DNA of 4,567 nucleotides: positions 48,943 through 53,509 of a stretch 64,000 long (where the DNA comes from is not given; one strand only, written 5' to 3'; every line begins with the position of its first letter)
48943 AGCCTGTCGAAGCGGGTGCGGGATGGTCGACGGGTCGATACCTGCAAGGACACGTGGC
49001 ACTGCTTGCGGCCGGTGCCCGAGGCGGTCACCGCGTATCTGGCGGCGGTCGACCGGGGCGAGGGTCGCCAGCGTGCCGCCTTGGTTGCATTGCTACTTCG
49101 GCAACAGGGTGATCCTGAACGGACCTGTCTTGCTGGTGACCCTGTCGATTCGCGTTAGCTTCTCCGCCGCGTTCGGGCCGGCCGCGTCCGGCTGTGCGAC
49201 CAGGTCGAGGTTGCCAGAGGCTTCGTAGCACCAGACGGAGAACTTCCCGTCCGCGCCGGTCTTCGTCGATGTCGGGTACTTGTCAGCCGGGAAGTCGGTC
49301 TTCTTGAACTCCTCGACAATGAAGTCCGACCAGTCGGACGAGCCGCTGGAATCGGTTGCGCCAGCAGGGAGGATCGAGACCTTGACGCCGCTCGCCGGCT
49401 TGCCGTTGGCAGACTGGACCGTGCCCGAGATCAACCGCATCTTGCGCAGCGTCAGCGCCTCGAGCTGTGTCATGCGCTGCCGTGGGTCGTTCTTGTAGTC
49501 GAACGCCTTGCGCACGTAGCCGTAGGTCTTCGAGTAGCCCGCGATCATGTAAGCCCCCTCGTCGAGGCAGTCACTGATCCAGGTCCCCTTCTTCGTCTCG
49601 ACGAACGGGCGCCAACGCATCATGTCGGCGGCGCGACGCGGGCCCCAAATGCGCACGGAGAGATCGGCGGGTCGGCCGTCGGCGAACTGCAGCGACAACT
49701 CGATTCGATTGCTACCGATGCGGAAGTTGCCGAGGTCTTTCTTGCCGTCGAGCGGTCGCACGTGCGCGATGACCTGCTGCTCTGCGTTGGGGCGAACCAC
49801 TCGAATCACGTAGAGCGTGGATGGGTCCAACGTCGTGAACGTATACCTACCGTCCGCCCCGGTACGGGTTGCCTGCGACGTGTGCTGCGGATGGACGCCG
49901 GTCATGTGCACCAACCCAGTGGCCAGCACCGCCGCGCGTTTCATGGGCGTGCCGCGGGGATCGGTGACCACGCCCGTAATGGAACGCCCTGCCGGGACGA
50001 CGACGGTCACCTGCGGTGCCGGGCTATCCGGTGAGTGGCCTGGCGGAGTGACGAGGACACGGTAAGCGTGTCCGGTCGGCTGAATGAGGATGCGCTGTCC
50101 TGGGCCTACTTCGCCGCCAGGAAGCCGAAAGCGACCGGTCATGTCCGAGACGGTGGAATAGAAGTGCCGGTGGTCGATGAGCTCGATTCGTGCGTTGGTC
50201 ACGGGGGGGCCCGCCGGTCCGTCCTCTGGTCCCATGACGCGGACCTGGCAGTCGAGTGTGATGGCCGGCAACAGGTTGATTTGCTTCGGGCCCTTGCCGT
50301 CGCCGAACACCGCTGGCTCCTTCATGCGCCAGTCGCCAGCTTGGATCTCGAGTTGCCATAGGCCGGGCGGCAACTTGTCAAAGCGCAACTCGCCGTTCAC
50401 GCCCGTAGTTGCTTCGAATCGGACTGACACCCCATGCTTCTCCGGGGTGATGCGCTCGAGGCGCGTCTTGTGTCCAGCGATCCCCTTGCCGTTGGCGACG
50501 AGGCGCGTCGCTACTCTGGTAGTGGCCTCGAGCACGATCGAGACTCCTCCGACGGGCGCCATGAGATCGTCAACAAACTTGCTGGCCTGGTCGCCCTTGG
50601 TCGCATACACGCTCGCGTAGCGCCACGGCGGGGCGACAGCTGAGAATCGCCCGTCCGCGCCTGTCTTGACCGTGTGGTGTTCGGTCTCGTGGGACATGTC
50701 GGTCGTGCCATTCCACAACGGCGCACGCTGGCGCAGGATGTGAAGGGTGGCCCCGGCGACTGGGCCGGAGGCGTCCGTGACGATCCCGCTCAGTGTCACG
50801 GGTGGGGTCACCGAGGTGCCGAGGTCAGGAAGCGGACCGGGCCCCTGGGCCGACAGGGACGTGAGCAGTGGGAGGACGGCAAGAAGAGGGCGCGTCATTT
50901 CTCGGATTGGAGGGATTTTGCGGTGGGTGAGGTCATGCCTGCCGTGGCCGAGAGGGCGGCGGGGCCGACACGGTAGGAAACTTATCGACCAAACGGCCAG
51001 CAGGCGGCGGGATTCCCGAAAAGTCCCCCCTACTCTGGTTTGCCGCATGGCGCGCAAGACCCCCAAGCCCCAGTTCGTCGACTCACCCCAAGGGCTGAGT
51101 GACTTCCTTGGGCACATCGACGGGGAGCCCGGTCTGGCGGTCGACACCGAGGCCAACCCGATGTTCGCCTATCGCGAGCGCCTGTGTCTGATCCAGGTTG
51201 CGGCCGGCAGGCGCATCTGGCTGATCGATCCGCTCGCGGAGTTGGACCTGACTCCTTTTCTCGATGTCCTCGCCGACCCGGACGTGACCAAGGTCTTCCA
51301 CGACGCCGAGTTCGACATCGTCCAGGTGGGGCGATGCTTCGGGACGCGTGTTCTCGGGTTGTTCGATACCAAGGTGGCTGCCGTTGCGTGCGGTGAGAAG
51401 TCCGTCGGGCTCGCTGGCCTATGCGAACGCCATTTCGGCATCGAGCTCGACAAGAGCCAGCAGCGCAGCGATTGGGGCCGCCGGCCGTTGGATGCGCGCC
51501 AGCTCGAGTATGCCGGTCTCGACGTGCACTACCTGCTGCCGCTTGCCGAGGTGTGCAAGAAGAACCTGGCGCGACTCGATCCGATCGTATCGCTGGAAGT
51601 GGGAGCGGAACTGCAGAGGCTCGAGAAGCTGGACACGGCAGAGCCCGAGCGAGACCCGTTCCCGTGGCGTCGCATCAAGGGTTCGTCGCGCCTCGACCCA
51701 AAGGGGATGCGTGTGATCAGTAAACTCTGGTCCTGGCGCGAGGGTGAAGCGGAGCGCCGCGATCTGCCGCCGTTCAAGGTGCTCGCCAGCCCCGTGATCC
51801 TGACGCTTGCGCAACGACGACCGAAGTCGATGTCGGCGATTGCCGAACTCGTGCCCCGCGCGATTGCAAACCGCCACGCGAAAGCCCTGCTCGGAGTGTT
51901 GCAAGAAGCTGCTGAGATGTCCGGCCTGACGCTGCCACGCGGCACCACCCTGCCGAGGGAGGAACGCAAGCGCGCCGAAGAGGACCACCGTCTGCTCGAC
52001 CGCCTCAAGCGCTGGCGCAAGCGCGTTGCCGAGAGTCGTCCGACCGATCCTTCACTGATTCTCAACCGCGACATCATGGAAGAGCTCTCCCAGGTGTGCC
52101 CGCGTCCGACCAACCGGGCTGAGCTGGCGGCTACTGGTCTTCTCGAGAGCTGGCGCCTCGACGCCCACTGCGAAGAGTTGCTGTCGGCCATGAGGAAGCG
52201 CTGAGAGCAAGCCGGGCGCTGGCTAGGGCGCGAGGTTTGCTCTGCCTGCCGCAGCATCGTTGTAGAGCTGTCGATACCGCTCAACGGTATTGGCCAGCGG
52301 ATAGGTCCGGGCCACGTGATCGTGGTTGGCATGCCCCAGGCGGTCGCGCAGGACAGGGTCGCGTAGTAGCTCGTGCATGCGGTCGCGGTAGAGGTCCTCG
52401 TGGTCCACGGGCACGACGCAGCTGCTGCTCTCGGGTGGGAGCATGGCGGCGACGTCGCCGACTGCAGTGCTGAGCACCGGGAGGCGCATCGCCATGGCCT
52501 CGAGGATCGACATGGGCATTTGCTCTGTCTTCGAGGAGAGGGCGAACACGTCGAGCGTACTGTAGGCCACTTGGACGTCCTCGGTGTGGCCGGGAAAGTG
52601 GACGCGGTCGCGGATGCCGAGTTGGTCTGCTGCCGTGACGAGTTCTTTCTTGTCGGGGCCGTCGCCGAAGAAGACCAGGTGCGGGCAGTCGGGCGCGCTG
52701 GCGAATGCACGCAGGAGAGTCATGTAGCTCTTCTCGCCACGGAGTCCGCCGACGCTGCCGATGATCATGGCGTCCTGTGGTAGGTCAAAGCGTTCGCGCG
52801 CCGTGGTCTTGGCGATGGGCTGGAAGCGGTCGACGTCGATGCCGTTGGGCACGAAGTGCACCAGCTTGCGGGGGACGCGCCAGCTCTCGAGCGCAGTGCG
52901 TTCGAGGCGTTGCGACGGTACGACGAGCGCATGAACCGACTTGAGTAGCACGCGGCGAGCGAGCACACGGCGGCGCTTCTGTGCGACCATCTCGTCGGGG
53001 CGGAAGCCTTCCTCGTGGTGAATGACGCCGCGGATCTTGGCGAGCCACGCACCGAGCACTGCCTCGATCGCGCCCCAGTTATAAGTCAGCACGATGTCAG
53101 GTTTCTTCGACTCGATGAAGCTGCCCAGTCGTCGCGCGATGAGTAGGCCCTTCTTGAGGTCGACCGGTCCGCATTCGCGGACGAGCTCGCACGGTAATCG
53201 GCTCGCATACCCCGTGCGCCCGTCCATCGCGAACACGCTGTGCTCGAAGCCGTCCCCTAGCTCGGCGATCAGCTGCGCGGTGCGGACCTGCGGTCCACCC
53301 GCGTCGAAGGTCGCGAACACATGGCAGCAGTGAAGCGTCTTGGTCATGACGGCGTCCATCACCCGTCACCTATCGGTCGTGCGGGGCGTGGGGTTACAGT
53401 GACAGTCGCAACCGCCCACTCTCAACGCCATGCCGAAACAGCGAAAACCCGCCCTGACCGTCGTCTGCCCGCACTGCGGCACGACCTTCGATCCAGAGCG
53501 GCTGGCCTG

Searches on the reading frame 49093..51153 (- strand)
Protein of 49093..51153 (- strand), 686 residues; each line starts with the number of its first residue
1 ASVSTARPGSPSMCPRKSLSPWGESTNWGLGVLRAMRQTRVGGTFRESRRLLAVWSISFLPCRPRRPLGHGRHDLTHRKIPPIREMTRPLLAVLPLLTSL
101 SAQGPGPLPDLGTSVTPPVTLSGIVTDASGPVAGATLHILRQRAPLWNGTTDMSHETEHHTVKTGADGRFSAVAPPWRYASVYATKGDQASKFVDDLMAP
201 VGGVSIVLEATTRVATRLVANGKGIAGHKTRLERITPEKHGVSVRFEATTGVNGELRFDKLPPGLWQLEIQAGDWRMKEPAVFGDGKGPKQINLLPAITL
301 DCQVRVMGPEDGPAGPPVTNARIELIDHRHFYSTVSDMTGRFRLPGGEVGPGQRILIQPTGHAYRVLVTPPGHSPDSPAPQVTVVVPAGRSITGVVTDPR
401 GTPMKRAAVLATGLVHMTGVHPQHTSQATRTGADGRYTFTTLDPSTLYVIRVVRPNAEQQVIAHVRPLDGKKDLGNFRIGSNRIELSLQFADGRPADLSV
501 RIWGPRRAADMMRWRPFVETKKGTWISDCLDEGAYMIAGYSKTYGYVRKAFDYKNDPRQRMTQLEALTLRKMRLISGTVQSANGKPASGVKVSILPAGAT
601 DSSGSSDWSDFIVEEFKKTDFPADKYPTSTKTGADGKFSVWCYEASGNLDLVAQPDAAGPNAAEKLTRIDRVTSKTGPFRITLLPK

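Call 30: search_protein_families(library=pfam, proteins=[window:49093-51153:-], max_evalue=0.001)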
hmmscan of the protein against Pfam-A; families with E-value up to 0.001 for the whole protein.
window:49093-51153:- (686 aa): 5 families
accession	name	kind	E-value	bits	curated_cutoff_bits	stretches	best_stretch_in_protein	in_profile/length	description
PF13620.12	CarboxypepD_reg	-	2.1e-27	95.7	32.3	2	391-470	1-72/82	Carboxypeptidase regulatory-like domain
PF17210.9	SdrD_B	-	4.6e-06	27.2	29.7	0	425-457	38-69/112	SdrD B-like domain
PF20598.4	DUF6795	-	8.1e-06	26.5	27.4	0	122-171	2-42/103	Domain of unknown function (DUF6795)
PF10670.15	DUF4198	-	0.0001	23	34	0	582-640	155-193/209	Domain of unknown function (DUF4198)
PF13715.12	CarbopepD_reg_2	-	0.00018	21.9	32.2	0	420-446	19-45/88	CarboxypepD_reg-like domain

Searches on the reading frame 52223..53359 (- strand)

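Call 30: search_protein_families(library=pfam, proteins=[window:52223-53359:-], max_evalue=0.001)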
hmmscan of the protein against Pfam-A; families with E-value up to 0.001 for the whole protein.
window:52223-53359:- (378 aa): 4 families
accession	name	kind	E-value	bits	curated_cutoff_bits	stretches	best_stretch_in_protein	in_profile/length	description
PF00534.26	Glycos_transf_1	-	1.7e-26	93.2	26.4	1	185-344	3-168/172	Glycosyl transferases group 1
PF13692.12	Glyco_trans_1_4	-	1.7e-24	87.2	27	1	199-334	3-142/142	Glycosyl transferases group 1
PF13579.12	Glyco_trans_4_4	-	1.5e-14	55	29.7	1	21-173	1-158/158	Glycosyl transferase 4-like domain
PF13439.12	Glyco_transf_4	-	1e-12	48.9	28.5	1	21-178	2-170/170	Glycosyltransferase Family 4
